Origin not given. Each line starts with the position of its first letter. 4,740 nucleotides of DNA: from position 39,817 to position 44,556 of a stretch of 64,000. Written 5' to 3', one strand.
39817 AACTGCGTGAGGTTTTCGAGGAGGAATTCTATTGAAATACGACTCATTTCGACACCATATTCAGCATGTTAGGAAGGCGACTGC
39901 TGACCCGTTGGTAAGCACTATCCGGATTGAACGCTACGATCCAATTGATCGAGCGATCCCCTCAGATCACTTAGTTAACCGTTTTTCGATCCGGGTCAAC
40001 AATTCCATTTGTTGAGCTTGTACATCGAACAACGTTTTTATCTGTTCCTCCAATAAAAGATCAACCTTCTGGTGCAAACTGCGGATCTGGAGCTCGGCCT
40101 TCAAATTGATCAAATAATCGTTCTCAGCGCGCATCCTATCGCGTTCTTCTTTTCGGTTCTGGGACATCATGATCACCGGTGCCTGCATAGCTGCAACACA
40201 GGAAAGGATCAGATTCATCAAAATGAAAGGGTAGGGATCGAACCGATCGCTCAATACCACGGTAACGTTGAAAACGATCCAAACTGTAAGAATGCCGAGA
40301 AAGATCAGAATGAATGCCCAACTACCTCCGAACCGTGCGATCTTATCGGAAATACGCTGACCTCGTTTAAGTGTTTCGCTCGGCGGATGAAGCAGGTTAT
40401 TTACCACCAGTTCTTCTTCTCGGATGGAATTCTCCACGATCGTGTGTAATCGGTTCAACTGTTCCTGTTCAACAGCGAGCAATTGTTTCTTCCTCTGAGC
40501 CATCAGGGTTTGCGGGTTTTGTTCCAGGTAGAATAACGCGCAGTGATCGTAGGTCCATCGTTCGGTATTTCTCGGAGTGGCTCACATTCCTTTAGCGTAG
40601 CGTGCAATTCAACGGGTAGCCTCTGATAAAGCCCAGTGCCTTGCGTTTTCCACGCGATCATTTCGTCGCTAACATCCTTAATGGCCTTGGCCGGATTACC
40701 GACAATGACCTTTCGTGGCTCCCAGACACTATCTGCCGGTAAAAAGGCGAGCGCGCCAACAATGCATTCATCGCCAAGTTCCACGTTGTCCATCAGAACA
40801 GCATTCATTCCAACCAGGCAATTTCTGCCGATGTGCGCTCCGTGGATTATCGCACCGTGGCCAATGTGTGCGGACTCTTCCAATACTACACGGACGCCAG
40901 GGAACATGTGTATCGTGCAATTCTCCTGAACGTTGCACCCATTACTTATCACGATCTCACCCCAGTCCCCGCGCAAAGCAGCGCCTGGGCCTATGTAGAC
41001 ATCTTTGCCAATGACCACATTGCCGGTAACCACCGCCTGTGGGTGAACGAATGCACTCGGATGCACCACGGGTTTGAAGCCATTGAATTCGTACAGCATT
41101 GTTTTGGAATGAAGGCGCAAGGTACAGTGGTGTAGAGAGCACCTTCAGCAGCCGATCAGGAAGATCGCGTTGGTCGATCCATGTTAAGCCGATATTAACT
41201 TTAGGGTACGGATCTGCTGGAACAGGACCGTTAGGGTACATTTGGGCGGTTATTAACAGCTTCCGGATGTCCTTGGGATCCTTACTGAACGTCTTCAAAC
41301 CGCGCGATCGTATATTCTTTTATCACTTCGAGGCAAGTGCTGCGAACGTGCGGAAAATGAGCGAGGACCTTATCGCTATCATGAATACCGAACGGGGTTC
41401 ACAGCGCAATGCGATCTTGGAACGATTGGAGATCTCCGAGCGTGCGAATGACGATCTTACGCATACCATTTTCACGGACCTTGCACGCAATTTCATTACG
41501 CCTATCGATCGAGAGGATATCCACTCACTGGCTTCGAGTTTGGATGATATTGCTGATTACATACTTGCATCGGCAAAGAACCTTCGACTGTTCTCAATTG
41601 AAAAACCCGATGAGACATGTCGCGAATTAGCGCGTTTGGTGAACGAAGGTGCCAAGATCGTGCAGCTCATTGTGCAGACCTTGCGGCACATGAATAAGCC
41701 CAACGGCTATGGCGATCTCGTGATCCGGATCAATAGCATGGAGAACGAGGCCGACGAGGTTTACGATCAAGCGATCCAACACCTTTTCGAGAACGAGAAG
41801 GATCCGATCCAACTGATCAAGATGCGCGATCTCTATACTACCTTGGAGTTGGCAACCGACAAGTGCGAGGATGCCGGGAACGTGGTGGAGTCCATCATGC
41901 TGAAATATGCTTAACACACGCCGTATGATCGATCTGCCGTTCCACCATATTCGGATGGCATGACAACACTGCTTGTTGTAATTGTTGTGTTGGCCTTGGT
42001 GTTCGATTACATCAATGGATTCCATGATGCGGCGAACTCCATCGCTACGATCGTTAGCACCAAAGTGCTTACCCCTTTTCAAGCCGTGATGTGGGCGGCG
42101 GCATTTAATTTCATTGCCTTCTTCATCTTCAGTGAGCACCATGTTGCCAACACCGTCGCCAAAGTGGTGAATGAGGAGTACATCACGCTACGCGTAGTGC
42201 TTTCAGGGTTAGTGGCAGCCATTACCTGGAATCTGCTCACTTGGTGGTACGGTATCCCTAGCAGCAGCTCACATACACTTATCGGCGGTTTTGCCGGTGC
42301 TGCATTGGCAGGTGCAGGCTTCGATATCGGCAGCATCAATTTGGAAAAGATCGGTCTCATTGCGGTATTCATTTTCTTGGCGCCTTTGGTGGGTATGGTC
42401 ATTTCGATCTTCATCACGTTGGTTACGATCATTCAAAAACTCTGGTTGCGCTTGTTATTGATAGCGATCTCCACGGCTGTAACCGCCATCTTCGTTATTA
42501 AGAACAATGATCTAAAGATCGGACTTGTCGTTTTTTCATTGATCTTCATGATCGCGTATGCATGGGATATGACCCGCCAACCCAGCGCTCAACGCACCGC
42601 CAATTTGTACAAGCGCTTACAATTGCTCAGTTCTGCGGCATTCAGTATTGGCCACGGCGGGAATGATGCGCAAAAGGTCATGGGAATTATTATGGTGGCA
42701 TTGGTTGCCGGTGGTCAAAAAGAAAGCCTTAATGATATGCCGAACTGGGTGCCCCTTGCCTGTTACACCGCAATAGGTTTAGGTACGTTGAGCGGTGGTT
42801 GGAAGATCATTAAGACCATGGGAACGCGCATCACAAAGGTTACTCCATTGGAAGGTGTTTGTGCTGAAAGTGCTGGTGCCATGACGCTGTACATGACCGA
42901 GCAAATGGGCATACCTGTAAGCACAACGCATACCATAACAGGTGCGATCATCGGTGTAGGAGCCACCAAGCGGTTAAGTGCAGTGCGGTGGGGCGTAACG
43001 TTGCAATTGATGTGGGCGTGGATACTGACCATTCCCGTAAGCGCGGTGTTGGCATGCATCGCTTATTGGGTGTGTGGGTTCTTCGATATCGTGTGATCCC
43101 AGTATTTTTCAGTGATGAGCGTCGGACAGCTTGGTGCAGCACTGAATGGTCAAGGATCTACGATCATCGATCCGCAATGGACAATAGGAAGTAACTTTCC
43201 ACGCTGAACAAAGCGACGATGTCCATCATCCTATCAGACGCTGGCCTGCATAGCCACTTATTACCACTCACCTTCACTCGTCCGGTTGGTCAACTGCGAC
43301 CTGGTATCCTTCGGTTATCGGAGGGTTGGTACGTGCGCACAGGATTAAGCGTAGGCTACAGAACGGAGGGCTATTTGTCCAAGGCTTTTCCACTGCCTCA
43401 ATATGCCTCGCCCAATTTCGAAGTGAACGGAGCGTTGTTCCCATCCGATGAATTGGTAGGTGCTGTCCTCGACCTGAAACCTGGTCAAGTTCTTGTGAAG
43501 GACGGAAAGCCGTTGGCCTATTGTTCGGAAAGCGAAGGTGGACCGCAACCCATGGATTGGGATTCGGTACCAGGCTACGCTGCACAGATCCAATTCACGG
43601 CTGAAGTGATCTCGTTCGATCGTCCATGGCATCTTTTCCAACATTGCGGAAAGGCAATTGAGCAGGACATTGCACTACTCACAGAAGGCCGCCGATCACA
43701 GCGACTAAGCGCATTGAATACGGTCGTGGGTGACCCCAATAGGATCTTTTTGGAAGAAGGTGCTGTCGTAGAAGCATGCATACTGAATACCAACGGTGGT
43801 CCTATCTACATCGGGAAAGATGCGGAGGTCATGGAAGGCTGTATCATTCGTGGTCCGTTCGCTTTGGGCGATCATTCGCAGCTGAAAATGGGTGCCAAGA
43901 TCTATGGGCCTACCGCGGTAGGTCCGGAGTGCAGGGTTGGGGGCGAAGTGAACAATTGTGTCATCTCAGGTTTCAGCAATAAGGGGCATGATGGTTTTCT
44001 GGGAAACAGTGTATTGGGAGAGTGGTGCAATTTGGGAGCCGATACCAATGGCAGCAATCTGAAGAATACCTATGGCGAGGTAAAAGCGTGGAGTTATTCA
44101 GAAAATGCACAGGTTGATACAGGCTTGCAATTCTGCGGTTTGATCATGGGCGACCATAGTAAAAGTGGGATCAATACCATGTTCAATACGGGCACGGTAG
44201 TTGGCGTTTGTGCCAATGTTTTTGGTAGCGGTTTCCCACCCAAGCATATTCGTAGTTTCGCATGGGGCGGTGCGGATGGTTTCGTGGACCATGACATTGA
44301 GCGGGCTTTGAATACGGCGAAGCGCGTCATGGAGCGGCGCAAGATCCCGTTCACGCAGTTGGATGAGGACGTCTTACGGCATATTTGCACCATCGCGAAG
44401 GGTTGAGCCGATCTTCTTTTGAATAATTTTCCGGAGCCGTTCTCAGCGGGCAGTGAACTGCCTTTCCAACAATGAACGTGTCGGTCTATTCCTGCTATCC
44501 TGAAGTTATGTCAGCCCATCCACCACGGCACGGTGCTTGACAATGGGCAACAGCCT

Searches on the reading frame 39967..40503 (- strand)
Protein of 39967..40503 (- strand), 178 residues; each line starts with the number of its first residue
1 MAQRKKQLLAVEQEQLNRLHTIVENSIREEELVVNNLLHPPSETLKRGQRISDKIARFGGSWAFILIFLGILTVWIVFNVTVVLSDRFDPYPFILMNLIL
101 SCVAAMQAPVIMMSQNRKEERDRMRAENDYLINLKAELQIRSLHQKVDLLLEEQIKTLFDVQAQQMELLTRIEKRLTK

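Call 67: search_protein_families(library=pfam, proteins=[window:39967-40503:-], max_evalue=0.00001)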
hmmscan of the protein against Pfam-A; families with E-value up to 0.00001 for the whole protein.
window:39967-40503:- (178 aa): 1 family
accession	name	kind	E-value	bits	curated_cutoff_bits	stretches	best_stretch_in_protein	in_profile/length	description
PF06210.16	DUF1003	-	8.9e-40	135.5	27.4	1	59-156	1-98/103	Protein of unknown function (DUF1003)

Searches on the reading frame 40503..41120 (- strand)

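Call 68: search_protein_families(library=pfam, proteins=[window:40503-41120:-], max_evalue=0.00001)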
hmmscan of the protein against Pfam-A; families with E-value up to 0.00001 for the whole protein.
window:40503-41120:- (205 aa): 3 families
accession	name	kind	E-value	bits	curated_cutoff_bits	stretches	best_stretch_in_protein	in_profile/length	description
PF00132.30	Hexapep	-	4.1e-20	71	27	2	94-126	1-33/36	Bacterial transferase hexapeptide (six repeats)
PF14602.12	Hexapep_2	-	7.1e-09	35.7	27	0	97-123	4-28/34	Hexapeptide repeat of succinyl-transferase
PF25084.1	LbH_EIF2B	-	2.1e-08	34.6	54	0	77-121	21-70/105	EIF2B subunit epsilon LbH domain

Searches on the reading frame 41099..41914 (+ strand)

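Call 68: search_protein_families(library=pfam, proteins=[window:41099-41914:+], max_evalue=0.00001)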
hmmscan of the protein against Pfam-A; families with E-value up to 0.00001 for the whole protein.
window:41099-41914:+ (271 aa): 1 family
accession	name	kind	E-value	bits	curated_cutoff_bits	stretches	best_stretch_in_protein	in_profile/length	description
PF01865.21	PhoU_div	-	4.4e-25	88.8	24.4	1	76-268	12-213/214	Protein of unknown function DUF47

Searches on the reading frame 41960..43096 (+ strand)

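Call 68: search_protein_families(library=pfam, proteins=[window:41960-43096:+], max_evalue=0.00001)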
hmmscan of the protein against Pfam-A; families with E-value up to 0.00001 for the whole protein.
window:41960-43096:+ (378 aa): 1 family
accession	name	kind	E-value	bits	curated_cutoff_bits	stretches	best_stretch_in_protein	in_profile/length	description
PF01384.25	PHO4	-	2.6e-94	316.5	33.7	1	19-365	1-350/350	Phosphate transporter family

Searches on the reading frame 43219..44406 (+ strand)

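Call 68: search_protein_families(library=pfam, proteins=[window:43219-44406:+], max_evalue=0.00001)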
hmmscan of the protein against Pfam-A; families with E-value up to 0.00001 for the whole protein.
window:43219-44406:+ (395 aa): 1 family
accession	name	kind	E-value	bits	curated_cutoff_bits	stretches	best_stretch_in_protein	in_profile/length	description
PF13562.11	NTP_transf_4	-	2.9e-32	112.4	27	1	3-158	1-152/153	Sugar nucleotidyl transferase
